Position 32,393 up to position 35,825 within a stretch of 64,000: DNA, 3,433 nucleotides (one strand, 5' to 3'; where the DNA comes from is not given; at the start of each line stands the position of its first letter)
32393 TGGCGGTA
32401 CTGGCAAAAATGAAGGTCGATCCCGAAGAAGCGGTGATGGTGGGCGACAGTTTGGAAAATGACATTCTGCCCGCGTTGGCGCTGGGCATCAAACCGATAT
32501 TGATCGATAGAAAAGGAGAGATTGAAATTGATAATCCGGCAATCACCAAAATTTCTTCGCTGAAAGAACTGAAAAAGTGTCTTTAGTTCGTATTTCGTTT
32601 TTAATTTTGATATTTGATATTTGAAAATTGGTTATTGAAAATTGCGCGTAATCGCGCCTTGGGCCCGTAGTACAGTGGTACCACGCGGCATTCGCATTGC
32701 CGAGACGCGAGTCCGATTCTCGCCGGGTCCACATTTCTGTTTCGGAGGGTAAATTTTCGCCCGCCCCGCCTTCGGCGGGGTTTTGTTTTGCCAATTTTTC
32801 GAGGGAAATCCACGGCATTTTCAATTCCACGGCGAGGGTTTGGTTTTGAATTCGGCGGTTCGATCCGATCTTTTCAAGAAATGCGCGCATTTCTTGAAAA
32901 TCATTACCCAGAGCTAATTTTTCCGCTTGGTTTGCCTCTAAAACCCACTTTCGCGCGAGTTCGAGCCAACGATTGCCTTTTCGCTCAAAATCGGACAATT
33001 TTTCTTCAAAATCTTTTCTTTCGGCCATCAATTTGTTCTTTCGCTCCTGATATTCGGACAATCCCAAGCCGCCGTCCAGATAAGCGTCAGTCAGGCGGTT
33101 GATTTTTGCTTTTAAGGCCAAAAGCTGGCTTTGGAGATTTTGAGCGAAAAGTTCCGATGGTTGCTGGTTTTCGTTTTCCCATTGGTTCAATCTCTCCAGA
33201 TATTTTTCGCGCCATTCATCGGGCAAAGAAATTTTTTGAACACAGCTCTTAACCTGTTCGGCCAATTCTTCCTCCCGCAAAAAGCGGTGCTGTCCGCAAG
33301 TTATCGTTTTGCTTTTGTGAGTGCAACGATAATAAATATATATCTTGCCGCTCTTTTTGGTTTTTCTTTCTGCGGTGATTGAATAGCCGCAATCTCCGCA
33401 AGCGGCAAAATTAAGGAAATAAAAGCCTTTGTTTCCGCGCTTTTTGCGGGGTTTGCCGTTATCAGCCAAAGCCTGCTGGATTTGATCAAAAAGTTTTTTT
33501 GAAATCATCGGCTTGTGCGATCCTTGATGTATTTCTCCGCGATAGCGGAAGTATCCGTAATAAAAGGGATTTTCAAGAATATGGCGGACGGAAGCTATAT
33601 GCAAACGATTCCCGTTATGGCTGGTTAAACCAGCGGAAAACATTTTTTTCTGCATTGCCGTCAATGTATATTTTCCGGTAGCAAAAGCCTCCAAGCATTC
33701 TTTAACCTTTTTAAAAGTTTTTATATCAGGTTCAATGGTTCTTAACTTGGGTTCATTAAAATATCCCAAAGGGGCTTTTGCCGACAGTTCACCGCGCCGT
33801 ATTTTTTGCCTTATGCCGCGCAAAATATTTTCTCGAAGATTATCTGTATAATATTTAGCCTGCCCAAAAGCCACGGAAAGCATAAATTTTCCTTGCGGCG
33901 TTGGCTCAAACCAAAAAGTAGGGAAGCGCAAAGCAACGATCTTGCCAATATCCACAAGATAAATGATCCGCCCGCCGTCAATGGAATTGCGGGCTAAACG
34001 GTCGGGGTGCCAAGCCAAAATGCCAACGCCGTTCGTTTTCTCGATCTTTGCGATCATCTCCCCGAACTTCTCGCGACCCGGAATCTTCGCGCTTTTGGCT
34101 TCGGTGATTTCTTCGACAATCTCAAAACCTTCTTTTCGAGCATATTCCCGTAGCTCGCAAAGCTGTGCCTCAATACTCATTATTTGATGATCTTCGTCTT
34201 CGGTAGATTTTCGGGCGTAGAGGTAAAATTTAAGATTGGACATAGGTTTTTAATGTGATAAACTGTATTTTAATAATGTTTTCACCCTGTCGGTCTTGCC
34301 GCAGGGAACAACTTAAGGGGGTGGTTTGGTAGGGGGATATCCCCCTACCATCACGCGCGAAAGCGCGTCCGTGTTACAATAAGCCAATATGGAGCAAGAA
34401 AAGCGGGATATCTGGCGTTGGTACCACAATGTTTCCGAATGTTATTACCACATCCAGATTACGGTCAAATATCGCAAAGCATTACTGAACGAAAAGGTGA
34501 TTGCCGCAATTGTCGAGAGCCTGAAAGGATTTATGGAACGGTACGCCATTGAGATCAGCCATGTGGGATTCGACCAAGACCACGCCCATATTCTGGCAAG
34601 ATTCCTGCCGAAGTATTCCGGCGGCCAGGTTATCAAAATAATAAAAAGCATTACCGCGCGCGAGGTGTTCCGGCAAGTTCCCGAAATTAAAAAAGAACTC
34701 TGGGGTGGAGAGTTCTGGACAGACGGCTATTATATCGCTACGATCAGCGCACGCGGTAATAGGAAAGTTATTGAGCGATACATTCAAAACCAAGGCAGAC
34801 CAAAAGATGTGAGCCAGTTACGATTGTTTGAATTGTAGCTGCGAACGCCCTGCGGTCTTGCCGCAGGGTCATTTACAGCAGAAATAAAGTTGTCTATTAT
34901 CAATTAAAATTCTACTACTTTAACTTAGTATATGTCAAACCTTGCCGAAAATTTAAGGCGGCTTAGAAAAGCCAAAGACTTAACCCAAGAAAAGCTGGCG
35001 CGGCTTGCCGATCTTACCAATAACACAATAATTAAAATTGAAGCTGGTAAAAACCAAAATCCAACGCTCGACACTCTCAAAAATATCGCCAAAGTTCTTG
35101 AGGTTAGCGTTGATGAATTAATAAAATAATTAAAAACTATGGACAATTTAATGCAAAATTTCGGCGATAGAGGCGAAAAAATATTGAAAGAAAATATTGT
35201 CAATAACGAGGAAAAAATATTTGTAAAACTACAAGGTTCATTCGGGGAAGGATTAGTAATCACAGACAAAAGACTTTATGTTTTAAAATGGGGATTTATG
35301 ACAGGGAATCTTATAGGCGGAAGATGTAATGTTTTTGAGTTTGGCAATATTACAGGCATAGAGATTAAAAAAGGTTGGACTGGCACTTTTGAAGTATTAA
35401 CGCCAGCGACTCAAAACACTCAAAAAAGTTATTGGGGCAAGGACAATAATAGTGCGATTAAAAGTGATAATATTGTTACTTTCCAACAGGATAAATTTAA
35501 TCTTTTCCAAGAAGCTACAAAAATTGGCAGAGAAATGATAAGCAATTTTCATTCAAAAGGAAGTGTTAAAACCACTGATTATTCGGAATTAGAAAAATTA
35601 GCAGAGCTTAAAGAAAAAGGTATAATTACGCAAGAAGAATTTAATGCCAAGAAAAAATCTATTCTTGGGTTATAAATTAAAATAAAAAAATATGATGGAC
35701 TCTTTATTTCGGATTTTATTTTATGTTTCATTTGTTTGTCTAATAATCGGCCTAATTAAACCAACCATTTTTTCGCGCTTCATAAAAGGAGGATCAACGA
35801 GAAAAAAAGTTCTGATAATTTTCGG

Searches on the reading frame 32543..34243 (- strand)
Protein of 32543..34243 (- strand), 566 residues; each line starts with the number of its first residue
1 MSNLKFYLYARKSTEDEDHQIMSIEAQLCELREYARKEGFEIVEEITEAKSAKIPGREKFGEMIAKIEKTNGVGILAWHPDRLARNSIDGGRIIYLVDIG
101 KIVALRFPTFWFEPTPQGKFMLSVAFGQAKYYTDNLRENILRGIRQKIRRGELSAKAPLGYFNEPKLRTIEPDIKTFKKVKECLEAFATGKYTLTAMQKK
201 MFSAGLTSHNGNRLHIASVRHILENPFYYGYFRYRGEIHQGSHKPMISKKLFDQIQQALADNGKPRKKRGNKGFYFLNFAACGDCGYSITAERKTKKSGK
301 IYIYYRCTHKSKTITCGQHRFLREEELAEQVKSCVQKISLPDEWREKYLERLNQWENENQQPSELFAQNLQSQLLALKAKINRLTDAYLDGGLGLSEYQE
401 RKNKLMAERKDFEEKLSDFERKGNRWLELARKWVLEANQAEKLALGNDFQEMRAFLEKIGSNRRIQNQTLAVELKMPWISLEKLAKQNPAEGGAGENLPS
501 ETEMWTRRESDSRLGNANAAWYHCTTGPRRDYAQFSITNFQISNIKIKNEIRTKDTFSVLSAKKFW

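Call 51: search_protein_families(library=pfam, proteins=[window:32543-34243:-], max_evalue=0.01)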
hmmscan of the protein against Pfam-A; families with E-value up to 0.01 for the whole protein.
window:32543-34243:- (566 aa): 3 families
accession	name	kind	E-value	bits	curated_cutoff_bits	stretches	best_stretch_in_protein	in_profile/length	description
PF00239.26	Resolvase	-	2.6e-22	79.9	23.3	1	7-152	2-144/145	Resolvase, N terminal domain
PF07508.19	Recombinase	-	7.9e-11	42.6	21.1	1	179-262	6-102/102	Recombinase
PF13408.12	Zn_ribbon_recom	-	2.1e-08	34.8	25.3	1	279-332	5-54/58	Recombinase zinc beta ribbon domain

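Call 61: search_protein_families(library=ncbifam, proteins=[window:32543-34243:-])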
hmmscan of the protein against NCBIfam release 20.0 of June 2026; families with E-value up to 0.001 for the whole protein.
window:32543-34243:- (566 aa): 6 families
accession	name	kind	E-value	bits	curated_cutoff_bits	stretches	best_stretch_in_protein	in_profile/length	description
NF041201.1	recomb_XisF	equivalog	3.5e-32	111.9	375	1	9-379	4-391/465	fdxN element excision recombinase XisF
NF047343.1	SCCmet_CcrB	equivalog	1.1e-22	80.4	900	1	6-392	9-417/542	cassette chromosome recombinase CcrB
NF047347.1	SCCmet_CcrC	equivalog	6.6e-14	51.3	900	1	5-419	4-452/558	cassette chromosome recombinase CcrC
NF047344.1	SCCmet_CcrA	equivalog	3.6e-11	42.9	700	1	9-374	7-359/442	cassette chromosome recombinase CcrA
NF033518.0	transpos_IS607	equivalog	8.8e-07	28.6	110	1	5-86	55-133/187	IS607 family transposase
NF049883.1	resolv_YneB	equivalog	4.3e-05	23.1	175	1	8-85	4-80/211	YneB family resolvase-like protein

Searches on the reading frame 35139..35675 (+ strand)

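Call 51: search_protein_families(library=pfam, proteins=[window:35139-35675:+], max_evalue=0.01)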
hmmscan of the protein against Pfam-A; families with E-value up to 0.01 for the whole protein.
window:35139-35675:+ (178 aa): 1 family
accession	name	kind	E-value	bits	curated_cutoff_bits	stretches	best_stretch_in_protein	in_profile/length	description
PF09851.14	SHOCT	-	5.9e-10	39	27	1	150-176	2-28/28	Short C-terminal domain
